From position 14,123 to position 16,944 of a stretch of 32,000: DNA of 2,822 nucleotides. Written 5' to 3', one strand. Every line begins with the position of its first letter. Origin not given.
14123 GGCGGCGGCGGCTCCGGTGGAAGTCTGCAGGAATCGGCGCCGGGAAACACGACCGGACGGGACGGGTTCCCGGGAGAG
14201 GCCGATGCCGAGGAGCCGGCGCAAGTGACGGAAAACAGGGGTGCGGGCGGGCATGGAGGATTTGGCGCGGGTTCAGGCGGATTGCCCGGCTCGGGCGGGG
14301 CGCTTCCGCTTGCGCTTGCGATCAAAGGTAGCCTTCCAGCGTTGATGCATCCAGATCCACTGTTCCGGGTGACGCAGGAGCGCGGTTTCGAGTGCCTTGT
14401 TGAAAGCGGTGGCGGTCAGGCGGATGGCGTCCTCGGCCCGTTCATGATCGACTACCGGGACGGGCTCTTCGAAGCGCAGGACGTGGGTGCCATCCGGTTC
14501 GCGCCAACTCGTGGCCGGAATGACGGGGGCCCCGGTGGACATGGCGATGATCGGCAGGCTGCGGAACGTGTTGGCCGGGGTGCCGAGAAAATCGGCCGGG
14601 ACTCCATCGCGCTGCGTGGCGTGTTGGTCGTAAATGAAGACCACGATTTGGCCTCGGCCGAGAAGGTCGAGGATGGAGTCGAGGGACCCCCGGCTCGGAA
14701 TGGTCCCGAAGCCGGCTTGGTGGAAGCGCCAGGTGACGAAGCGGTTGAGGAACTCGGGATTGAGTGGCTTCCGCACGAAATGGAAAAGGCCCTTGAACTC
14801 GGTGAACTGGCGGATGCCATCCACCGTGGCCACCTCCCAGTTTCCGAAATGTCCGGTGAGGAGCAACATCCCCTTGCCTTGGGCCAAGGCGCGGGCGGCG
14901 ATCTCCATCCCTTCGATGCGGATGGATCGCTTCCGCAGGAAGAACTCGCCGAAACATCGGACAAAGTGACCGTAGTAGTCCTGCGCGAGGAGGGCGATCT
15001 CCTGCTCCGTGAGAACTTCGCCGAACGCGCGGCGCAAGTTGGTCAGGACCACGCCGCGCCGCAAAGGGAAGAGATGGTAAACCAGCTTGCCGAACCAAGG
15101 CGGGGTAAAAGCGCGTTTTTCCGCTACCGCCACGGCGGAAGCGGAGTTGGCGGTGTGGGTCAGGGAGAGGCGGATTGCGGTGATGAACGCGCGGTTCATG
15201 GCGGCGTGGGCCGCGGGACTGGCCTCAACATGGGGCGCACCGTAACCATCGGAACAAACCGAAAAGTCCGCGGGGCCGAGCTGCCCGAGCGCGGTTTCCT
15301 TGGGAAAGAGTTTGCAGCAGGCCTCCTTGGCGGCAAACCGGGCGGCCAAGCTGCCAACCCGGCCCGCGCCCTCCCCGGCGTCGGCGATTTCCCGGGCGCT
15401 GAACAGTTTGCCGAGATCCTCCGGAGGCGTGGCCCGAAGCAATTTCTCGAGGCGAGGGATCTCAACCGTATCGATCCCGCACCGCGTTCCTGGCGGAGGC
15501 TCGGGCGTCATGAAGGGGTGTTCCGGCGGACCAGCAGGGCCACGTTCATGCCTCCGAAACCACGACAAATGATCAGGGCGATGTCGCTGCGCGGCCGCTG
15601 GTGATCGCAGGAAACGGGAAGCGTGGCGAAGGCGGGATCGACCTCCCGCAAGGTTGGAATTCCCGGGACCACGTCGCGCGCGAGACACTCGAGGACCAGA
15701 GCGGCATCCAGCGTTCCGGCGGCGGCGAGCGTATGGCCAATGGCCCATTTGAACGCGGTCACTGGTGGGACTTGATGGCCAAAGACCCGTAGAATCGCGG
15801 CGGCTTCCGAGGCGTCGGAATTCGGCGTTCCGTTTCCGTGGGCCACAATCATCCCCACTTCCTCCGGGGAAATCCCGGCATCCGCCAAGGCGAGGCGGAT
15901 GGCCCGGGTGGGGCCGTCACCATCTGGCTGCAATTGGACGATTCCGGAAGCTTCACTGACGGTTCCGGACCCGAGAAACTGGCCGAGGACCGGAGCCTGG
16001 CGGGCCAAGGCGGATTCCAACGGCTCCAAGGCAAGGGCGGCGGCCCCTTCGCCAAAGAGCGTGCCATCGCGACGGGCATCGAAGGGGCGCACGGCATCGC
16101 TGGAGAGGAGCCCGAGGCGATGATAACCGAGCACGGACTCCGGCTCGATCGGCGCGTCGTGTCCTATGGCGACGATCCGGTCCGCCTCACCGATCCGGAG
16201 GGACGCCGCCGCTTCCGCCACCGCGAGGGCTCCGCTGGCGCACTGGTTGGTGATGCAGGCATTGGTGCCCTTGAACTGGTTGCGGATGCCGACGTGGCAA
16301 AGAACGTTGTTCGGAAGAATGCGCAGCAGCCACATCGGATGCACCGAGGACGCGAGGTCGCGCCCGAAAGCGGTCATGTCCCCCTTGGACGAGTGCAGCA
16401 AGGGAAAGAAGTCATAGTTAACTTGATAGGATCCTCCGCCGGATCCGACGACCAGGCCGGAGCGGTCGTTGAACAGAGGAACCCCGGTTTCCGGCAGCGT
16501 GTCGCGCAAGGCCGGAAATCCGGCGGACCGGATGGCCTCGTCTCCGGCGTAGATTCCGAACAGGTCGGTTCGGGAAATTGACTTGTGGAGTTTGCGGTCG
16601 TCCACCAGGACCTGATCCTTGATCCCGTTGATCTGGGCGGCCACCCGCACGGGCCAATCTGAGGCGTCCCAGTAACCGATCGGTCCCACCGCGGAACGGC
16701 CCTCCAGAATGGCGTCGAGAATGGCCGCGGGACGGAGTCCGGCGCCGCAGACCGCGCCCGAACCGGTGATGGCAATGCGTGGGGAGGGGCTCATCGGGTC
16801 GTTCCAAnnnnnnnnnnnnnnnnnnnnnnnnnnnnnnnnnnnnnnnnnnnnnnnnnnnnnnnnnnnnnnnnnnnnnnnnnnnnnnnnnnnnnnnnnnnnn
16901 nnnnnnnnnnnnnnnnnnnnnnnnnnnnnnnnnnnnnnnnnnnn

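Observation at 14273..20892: Near-autonomous type II fatty-acyl elongation operon ending in a lipid A-type acyltransferase (acpXL-lpxXL-like synteny)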

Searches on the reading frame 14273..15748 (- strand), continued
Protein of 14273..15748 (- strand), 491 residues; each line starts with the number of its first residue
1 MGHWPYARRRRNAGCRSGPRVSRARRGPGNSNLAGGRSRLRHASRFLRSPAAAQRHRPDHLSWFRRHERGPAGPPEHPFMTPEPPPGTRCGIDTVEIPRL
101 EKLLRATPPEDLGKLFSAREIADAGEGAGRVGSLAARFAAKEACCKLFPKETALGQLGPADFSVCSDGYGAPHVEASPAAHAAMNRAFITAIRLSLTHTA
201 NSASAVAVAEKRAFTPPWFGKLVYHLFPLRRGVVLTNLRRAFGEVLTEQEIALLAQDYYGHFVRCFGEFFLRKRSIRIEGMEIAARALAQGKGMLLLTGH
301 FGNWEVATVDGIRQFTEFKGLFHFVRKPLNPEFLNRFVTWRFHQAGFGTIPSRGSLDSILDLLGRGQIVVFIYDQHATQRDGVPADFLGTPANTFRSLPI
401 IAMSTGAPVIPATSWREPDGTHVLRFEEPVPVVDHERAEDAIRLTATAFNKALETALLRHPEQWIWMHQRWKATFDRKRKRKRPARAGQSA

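Call 95: fold_search(model_id=the predicted structure, library=pdb)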
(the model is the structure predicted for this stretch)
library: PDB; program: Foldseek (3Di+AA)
matches with E <= 10: 773; with E <= 0.001: 89
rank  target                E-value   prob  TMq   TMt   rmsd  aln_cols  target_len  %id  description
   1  5kn7                  9.8e-15  1.00  0.52  0.66   5.5       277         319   22  Lipid A secondary acyltransferase LpxM from Acinetobacter baumannii (released 2016-09-28)
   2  5knk                  2.0e-14  1.00  0.52  0.65   3.9       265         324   22  Lipid A secondary acyltransferase LpxM from Acinetobacter baumannii with catalytic residue substitution (E127A) (released 2016-09-28)
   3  5f2z_C                3.0e-14  1.00  0.49  0.79   3.3       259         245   21  Crystal structure of membrane associated PatA from Mycobacterium smegmatis in complex with palmitate - P21 space group (released 2016-03-09)
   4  5f2z_A                4.4e-14  1.00  0.48  0.78   3.5       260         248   21  Crystal structure of membrane associated PatA from Mycobacterium smegmatis in complex with palmitate - P21 space group (released 2016-03-09)
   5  5f34_A                6.9e-14  1.00  0.48  0.76   3.3       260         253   20  Crystal structure of membrane associated PatA from Mycobacterium smegmatis in complex with S-hexadecyl Coenzyme A - P2 (released 2016-03-09)
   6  5f2z_B                8.7e-14  1.00  0.48  0.75   3.5       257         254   21  Crystal structure of membrane associated PatA from Mycobacterium smegmatis in complex with palmitate - P21 space group (released 2016-03-09)
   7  7ojt_A                9.2e-14  1.00  0.48  0.75   4.0       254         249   21  Crystal structure of unliganded PatA, a membrane associated acyltransferase from Mycobacterium smegmatis (released 2021-10-27)
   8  5f2t_A                1.0e-13  1.00  0.49  0.79   3.3       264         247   20  Crystal structure of membrane associated PatA from Mycobacterium smegmatis in complex with palmitate - C 2 space group (released 2016-03-09)
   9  5oce_B                1.2e-13  1.00  0.48  0.76   3.6       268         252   21  THE MOLECULAR MECHANISM OF SUBSTRATE RECOGNITION AND CATALYSIS OF THE MEMBRANE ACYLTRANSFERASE PatA -- Complex of PatA (released 2017-12-27)
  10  5f2z_D                2.1e-13  1.00  0.49  0.77   3.1       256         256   21  Crystal structure of membrane associated PatA from Mycobacterium smegmatis in complex with palmitate - P21 space group (released 2016-03-09)
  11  5oce_A                3.7e-13  1.00  0.48  0.76   3.6       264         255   21  THE MOLECULAR MECHANISM OF SUBSTRATE RECOGNITION AND CATALYSIS OF THE MEMBRANE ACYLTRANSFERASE PatA -- Complex of PatA (released 2017-12-27)
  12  5f34_C                5.2e-13  1.00  0.49  0.77   3.0       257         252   21  Crystal structure of membrane associated PatA from Mycobacterium smegmatis in complex with S-hexadecyl Coenzyme A - P2 (released 2016-03-09)
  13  5f2t_B                1.1e-12  1.00  0.50  0.76   3.0       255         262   20  Crystal structure of membrane associated PatA from Mycobacterium smegmatis in complex with palmitate - C 2 space group (released 2016-03-09)
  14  5f31                  1.6e-12  1.00  0.47  0.72   4.2       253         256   22  Crystal structure of membrane associated PatA from Mycobacterium smegmatis in complex with palmitate - P 42 21 2 space g (released 2016-03-09)
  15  3qmn_E                1.9e-07  1.00  0.28  0.83   2.3       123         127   28  Crystal Structure of 4'-Phosphopantetheinyl Transferase AcpS from Vibrio cholerae O1 biovar eltor (released 2011-03-02)
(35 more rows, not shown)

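Call 99: list_cluster_members(proteins=[L113:5369-6124:+, L141:4183-4938:+, L103:2242-2997:+, L128:4122-4877:+, L164:504-1259:+, L127:4174-4929:+, L139:4190-4945:+, L123:3604-4359:+, L108:96-1301:+, L113:2282-3553:+])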
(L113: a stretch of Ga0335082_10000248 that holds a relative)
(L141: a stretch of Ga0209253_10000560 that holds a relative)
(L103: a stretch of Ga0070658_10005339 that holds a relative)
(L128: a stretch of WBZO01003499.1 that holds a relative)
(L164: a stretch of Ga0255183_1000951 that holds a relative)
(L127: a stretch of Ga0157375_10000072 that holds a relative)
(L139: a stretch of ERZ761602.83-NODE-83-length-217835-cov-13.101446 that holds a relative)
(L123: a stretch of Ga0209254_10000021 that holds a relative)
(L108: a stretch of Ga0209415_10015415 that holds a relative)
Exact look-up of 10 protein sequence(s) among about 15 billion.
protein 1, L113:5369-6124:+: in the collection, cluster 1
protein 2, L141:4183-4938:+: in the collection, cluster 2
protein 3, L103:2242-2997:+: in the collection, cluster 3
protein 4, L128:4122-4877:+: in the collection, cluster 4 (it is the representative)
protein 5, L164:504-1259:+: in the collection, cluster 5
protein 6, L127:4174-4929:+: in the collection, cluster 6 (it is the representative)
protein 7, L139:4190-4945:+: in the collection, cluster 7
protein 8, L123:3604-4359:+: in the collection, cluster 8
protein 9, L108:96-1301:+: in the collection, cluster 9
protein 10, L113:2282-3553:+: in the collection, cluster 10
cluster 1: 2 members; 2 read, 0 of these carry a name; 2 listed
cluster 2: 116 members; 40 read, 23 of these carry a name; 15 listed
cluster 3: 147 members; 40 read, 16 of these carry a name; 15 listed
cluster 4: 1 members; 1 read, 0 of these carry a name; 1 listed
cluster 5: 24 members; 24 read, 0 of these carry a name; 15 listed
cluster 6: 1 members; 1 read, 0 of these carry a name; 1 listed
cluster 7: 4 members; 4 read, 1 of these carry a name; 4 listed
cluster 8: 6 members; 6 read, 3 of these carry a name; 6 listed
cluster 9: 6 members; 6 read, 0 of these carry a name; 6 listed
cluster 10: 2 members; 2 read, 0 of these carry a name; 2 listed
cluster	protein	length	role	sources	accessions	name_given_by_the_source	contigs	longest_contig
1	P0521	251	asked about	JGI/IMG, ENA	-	-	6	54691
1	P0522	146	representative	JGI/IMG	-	-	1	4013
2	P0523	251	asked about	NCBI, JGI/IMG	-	-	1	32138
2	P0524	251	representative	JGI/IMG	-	enoyl-[acyl-carrier protein] reductase III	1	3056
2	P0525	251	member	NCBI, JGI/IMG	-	enoyl-[acyl-carrier protein] reductase III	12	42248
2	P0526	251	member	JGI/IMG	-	enoyl-[acyl-carrier protein] reductase III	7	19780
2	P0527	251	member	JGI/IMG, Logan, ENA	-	enoyl-[acyl-carrier protein] reductase III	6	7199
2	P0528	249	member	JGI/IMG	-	enoyl-[acyl-carrier protein] reductase III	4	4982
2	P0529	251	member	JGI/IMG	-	enoyl-[acyl-carrier protein] reductase III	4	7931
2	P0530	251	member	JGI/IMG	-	enoyl-[acyl-carrier protein] reductase III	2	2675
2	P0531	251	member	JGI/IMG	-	enoyl-[acyl-carrier protein] reductase III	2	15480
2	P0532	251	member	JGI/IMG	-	enoyl-[acyl-carrier protein] reductase III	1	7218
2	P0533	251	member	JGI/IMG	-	enoyl-[acyl-carrier protein] reductase III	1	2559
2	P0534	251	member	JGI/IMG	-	enoyl-[acyl-carrier protein] reductase III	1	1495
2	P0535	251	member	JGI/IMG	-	enoyl-[acyl-carrier protein] reductase III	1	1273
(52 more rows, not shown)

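Call 100: search_protein_families(library=pfam, proteins=[L091:6470-7402:+, L001:6585-7421:+], max_evalue=1)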
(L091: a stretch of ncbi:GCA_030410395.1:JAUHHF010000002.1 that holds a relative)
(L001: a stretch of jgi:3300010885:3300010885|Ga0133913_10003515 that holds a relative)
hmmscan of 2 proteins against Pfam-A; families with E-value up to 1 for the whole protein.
L091:6470-7402:+ (310 aa): 2 families
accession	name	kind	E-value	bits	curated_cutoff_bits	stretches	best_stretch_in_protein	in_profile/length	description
PF07977.19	FabA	-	1.5e-12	47.8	23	1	197-298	27-137/138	FabA-like domain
PF03756.19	AfsA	-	0.0036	17.8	24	1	186-300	12-129/133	A-factor biosynthesis hotdog domain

L001:6585-7421:+ (278 aa): 1 family
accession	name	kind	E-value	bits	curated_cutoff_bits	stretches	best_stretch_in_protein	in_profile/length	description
PF07977.19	FabA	-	1.8e-08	34.5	23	1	168-250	27-116/138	FabA-like domain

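Call 102: search_protein_families(library=ncbifam, proteins=[L044:2175-2867:+, L022:2787-3887:+, L016:1866-3152:+], max_evalue=0.01)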
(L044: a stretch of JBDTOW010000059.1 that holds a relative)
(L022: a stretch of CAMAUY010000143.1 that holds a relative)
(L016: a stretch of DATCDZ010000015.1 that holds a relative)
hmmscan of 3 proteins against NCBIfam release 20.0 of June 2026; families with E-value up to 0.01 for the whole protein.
L044:2175-2867:+ (230 aa): 2 families
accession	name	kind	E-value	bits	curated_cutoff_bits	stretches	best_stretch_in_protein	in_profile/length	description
NF040696.1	isopcys_mtase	equivalog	3.4e-15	56.4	160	1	11-204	4-190/190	protein-S-isoprenylcysteine O-methyltransferase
TIGR04571.1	LmtA_Leptospira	exception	0.0002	21.2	325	1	129-215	90-177/252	lipid A Kdo2 1-phosphate O-methyltransferase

L022:2787-3887:+ (366 aa): 0 families

L016:1866-3152:+ (428 aa): 0 families

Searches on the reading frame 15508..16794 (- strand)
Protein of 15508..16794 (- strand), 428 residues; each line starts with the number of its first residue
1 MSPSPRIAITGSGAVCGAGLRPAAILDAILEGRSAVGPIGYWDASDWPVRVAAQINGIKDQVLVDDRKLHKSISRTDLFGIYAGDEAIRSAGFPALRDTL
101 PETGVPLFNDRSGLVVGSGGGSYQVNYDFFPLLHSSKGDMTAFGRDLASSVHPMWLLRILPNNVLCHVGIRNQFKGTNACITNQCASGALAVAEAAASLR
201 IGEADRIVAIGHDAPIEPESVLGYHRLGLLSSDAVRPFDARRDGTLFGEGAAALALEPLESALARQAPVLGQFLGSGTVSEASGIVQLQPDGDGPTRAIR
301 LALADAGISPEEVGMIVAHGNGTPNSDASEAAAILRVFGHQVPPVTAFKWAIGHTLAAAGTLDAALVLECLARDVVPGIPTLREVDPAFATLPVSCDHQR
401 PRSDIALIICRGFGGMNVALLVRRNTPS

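Call 4: search_protein_families(library=pfam, proteins=[window:15508-16794:-], max_evalue=0.01)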
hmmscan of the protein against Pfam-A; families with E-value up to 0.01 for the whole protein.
window:15508-16794:- (428 aa): 3 families
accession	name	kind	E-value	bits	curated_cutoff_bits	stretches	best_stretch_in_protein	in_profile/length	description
PF00109.32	ketoacyl-synt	-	4.7e-29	102.2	20.8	1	6-262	3-252/252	Beta-ketoacyl synthase, N-terminal domain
PF02801.28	Ketoacyl-synt_C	-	3.7e-23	82.2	20.8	1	273-378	4-114/119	Beta-ketoacyl synthase, C-terminal domain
PF00108.29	Thiolase_N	-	0.00019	21.3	26.4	1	178-212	78-112/260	Thiolase, N-terminal domain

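Call 5: search_protein_families(library=ncbifam, proteins=[window:15508-16794:-], max_evalue=0.01)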
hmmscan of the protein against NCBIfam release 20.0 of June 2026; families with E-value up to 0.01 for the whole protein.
window:15508-16794:- (428 aa): 24 families
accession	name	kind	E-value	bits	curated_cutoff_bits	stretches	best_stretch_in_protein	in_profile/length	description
TIGR03150.1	fabF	equivalog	5.1e-73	246.1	493.75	1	6-422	2-406/407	beta-ketoacyl-ACP synthase II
NF005589.0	PRK07314.1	subfamily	1.6e-67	228.1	387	1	5-424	4-411/413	beta-ketoacyl-ACP synthase II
NF004970.0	PRK06333.1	subfamily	2.6e-63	214.4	525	1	5-425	4-422/424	beta-ketoacyl-ACP synthase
NF006274.0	PRK08439.1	equivalog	2.4e-57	194.5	621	1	6-423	3-404/406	beta-ketoacyl-ACP synthase II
NF058662.1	cispenta_AmcF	equivalog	4.1e-53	180.7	325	1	176-422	120-367/369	cispentacin biosynthesis acyltransferase subunit AmcF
NF005076.0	PRK06501.1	equivalog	4.6e-49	167.4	629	1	172-424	162-422/425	beta-ketoacyl-ACP synthase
NF004618.0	PRK05952.1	equivalog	2.6e-47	161.6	455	1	102-424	71-382/384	beta-ketoacyl-ACP synthase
NF006587.0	PRK09116.1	equivalog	9.6e-46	156.3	470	1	6-424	3-406/408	beta-ketoacyl-ACP synthase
NF006618.0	PRK09185.1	subfamily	3.5e-45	154.7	407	1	173-425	149-393/394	beta-ketoacyl-ACP synthase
NF005916.1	PRK07910.1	equivalog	4.1e-45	154.5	560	1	149-422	135-415/418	KasA/KasB family beta-ketoacyl-ACP synthase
NF005935.0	PRK07967.1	equivalog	9.2e-43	146.6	630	1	6-425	3-404/406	beta-ketoacyl-ACP synthase I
NF005490.0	PRK07103.1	equivalog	9.6e-41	140.2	445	1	6-425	5-413/414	polyketide beta-ketoacyl:acyl carrier protein synthase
NF006434.0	PRK08722.1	equivalog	1.6e-36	126.1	759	1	6-424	5-413/414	beta-ketoacyl-ACP synthase II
NF045894.1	PKS_plus_SDR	equivalog_domain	3.9e-24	84.4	1740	1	174-377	162-371/1515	type I polyketide synthase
NF041183.1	Pks2_ls1_myc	equivalog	2.5e-23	81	2400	1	173-378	161-368/2086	sulfolipid-1 biosynthesis phthioceranic/hydroxyphthioceranic acid synthase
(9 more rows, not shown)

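Call 53: search_solved_structures(query=window:15508-16794:-, max_evalue=1e-20)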
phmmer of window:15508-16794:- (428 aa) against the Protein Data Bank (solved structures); distinct sequences matched with E-value up to 1e-20: 76 (the best 60 are shown).
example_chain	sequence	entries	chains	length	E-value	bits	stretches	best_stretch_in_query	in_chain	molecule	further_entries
1j3n_A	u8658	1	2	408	4.9e-50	174.2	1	6-424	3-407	3-oxoacyl-(acyl-carrier protein) synthase II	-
4ls6_A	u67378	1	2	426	5.8e-48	167.3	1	5-424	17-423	3-oxoacyl-[acyl-carrier-protein] synthase 2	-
4ls5_A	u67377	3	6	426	9.1e-48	166.7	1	5-424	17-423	3-oxoacyl-[acyl-carrier-protein] synthase 2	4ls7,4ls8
1e5m_A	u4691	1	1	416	1.4e-47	166.1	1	5-423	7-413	BETA KETOACYL ACYL CARRIER PROTEIN SYNTHASE II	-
2rjt_A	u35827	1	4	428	1.7e-46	162.5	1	6-424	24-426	Beta-ketoacyl-ACP synthase II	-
1ox0_A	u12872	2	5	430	2.3e-46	162.1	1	6-424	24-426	Beta ketoacyl-acyl carrier protein synthase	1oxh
2alm_A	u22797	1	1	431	2.9e-45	158.5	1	6-424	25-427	3-oxoacyl-(acyl-carrier-protein) synthase II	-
8z5c_A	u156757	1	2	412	1.2e-44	156.4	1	6-422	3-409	3-oxoacyl-[acyl-carrier-protein] synthase 2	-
9s5h_B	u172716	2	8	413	4e-44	154.7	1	5-426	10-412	3-oxoacyl-(Acyl-carrier-protein) synthase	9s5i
8z5e_A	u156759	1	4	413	8.6e-44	153.6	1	6-422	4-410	3-oxoacyl-[acyl-carrier-protein] synthase 2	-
8z5d_A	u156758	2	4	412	1e-43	153.3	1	6-422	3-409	3-oxoacyl-[acyl-carrier-protein] synthase 2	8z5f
9n50_A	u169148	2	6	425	2.1e-43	152.3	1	6-422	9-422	3-oxoacyl-[acyl-carrier-protein] synthase, mitochondrial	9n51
2c9h_A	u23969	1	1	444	2.6e-43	152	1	6-422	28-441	MITOCHONDRIAL BETA-KETOACYL SYNTHASE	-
2iwy_A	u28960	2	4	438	2.7e-43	152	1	6-422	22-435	3-OXOACYL-[ACYL-CARRIER-PROTEIN] SYNTHASE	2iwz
4qav_A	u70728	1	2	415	3.2e-43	151.7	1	5-424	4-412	3-oxoacyl-[acyl-carrier-protein] synthase 2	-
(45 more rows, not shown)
